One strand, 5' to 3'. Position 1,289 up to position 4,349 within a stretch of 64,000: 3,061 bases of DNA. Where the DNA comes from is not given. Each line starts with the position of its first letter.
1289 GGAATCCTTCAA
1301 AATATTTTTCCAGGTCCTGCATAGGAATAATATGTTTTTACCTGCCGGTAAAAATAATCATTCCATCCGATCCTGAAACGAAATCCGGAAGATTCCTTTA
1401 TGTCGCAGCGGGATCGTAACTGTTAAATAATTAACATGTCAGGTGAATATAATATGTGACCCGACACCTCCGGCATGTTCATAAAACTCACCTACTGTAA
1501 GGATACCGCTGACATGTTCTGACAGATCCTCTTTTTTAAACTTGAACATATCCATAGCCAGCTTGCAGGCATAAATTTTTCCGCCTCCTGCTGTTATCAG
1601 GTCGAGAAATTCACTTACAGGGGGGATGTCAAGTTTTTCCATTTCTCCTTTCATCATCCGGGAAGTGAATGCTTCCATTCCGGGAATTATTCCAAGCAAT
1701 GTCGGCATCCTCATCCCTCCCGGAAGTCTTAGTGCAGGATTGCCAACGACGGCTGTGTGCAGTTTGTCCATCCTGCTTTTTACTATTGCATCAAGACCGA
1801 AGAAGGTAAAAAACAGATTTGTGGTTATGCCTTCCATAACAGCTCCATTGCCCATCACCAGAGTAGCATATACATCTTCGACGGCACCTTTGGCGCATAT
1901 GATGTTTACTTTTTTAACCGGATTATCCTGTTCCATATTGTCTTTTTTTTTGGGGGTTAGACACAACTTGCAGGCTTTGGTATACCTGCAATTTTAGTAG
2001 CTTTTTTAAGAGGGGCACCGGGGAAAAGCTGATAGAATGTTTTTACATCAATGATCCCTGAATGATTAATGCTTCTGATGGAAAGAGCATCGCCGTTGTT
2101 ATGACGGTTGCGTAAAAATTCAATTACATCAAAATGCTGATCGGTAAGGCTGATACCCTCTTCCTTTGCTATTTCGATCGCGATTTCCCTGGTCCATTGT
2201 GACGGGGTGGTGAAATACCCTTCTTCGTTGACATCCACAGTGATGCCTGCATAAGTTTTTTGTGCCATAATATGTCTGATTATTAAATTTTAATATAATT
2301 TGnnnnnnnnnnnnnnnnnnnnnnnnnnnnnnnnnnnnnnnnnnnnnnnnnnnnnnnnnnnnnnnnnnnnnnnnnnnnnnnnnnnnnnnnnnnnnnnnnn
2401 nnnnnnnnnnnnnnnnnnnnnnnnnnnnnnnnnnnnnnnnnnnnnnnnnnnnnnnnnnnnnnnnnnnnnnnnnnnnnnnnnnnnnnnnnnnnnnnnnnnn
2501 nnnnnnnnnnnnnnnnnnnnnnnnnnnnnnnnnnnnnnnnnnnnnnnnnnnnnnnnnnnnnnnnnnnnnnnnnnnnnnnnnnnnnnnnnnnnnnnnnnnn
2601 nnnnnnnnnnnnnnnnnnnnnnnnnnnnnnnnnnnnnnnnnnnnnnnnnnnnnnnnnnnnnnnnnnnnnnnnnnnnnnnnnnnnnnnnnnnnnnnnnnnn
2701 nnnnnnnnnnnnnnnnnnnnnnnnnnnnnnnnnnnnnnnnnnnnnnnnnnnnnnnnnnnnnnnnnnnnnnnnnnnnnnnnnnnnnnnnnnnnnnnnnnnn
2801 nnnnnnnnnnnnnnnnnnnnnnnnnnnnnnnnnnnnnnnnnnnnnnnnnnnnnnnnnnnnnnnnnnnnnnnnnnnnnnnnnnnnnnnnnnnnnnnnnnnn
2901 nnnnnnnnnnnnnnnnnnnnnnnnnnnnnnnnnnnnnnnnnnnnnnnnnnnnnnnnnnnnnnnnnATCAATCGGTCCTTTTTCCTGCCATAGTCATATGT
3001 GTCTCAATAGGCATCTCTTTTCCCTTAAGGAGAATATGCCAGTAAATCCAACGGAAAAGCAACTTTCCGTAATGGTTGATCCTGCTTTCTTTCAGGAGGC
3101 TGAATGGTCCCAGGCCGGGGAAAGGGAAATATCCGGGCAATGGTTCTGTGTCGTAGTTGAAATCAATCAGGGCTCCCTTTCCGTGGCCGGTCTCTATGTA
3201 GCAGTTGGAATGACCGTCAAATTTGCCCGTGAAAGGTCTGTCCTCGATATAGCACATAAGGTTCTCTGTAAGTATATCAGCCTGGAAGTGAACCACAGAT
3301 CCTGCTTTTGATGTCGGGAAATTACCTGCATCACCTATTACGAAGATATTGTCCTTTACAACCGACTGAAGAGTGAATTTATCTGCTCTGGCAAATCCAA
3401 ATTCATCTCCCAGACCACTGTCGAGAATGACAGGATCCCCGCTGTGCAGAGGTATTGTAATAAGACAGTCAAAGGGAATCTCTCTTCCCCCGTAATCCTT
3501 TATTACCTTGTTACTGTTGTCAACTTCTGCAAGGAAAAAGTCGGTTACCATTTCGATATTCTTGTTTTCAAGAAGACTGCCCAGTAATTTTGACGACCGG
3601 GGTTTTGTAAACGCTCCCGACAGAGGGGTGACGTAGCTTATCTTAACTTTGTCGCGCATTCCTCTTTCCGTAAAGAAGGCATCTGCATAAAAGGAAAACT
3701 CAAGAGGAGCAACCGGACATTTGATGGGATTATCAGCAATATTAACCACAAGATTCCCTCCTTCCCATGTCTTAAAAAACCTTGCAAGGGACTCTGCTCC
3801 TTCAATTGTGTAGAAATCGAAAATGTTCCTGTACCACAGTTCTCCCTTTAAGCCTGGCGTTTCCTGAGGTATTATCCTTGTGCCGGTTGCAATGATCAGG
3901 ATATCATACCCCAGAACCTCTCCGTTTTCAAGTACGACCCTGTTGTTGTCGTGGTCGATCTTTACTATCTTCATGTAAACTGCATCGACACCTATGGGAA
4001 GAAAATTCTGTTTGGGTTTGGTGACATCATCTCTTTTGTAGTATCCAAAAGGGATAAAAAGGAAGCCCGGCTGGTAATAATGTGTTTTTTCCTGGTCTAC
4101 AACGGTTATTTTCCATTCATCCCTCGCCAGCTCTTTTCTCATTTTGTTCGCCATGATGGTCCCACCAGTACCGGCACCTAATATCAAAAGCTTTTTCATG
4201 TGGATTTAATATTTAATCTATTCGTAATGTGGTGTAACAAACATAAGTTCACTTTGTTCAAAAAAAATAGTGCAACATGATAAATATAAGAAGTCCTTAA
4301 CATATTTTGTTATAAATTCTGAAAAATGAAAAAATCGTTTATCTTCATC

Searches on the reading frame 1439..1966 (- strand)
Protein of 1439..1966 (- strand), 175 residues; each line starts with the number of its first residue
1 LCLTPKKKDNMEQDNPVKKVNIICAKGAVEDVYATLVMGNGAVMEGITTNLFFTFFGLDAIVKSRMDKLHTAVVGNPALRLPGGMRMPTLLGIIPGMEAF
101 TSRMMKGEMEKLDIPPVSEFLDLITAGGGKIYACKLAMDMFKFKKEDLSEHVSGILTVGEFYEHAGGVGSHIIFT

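Call 23: search_protein_families(library=pfam, proteins=[window:1439-1966:-], max_evalue=0.001)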
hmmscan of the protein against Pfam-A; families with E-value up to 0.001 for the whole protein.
window:1439-1966:- (175 aa): 1 family
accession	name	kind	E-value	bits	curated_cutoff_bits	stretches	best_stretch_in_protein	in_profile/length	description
PF13686.11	DrsE_2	-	2.8e-25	89.5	25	1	18-165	3-148/156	DsrE/DsrF/DrsH-like family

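Call 24: search_protein_families(library=ncbifam, proteins=[window:1439-1966:-], max_evalue=0.001)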
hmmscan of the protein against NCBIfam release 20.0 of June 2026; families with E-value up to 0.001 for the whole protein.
window:1439-1966:- (175 aa): 1 family
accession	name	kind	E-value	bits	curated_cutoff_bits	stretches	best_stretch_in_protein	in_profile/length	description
NF047629.1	SulfCarrDsrE2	equivalog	3.4e-26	92.3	210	1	17-166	3-151/159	sulfur carrier protein DsrE2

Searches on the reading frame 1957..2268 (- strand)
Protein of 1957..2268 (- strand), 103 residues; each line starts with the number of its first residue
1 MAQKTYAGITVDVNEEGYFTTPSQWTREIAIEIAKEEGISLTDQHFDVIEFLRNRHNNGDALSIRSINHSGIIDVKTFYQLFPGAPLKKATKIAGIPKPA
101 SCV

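Call 23: search_protein_families(library=pfam, proteins=[window:1957-2268:-], max_evalue=0.001)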
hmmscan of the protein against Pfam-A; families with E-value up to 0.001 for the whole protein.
window:1957-2268:- (103 aa): 1 family
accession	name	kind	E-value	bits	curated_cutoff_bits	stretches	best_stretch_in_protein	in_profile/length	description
PF04358.19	DsrC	-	7e-26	91.2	24.9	1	6-103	2-107/107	DsrC like protein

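Call 24: search_protein_families(library=ncbifam, proteins=[window:1957-2268:-], max_evalue=0.001)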
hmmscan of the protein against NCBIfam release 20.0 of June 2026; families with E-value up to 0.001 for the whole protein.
window:1957-2268:- (103 aa): 2 families
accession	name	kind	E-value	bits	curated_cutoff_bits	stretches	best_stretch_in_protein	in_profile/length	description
TIGR03342.1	dsrC_tusE_dsvC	subfamily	1.7e-21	76.6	53.5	1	7-103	4-108/108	TusE/DsrC/DsvC family sulfur relay protein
NF008562.0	PRK11508.1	equivalog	1.6e-17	63.6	191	1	6-103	4-109/109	sulfurtransferase TusE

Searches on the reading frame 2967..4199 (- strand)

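Call 23: search_protein_families(library=pfam, proteins=[window:2967-4199:-], max_evalue=0.001)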
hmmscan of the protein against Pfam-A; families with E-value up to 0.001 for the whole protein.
window:2967-4199:- (410 aa): 1 family
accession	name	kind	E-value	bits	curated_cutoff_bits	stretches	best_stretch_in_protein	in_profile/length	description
PF07992.20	Pyr_redox_2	-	2.5e-13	50.5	26.1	1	3-120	2-122/291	Pyridine nucleotide-disulphide oxidoreductase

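Call 24: search_protein_families(library=ncbifam, proteins=[window:2967-4199:-], max_evalue=0.001)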
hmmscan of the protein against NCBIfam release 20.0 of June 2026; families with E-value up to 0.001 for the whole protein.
window:2967-4199:- (410 aa): 7 families
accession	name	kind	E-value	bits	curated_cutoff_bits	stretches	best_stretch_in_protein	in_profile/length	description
NF049943.1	SQR_III_seleno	exception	9.2e-187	620.9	525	1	2-408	1-406/406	type III sulfide quinone reductase, selenoprotein subtype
TIGR03169.1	Nterm_to_SelD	hypoth_equivalog_domain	2e-12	47.1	310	1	28-322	25-315/365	pyridine nucleotide-disulfide oxidoreductase family protein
TIGR02374.1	nitri_red_nirB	equivalog_domain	8.4e-08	31.1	578.35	1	4-135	1-136/794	nitrite reductase large subunit NirB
NF011565.0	PRK14989.1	subfamily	1.3e-05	23.5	883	1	3-139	5-145/847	nitrite reductase large subunit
NF042949.2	3PPDioc_HcaD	equivalog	2e-05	23.5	450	1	2-109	2-110/386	3-phenylpropionate/cinnamic acid dioxygenase ferredoxin--NAD(+) reductase subunit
TIGR03385.1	CoA_CoA_reduc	equivalog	3.6e-05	22.7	578.8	1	3-151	1-153/439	CoA-disulfide reductase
NF007123.0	PRK09564.1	equivalog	4.9e-05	22.2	458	1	2-144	1-146/444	CoA-disulfide reductase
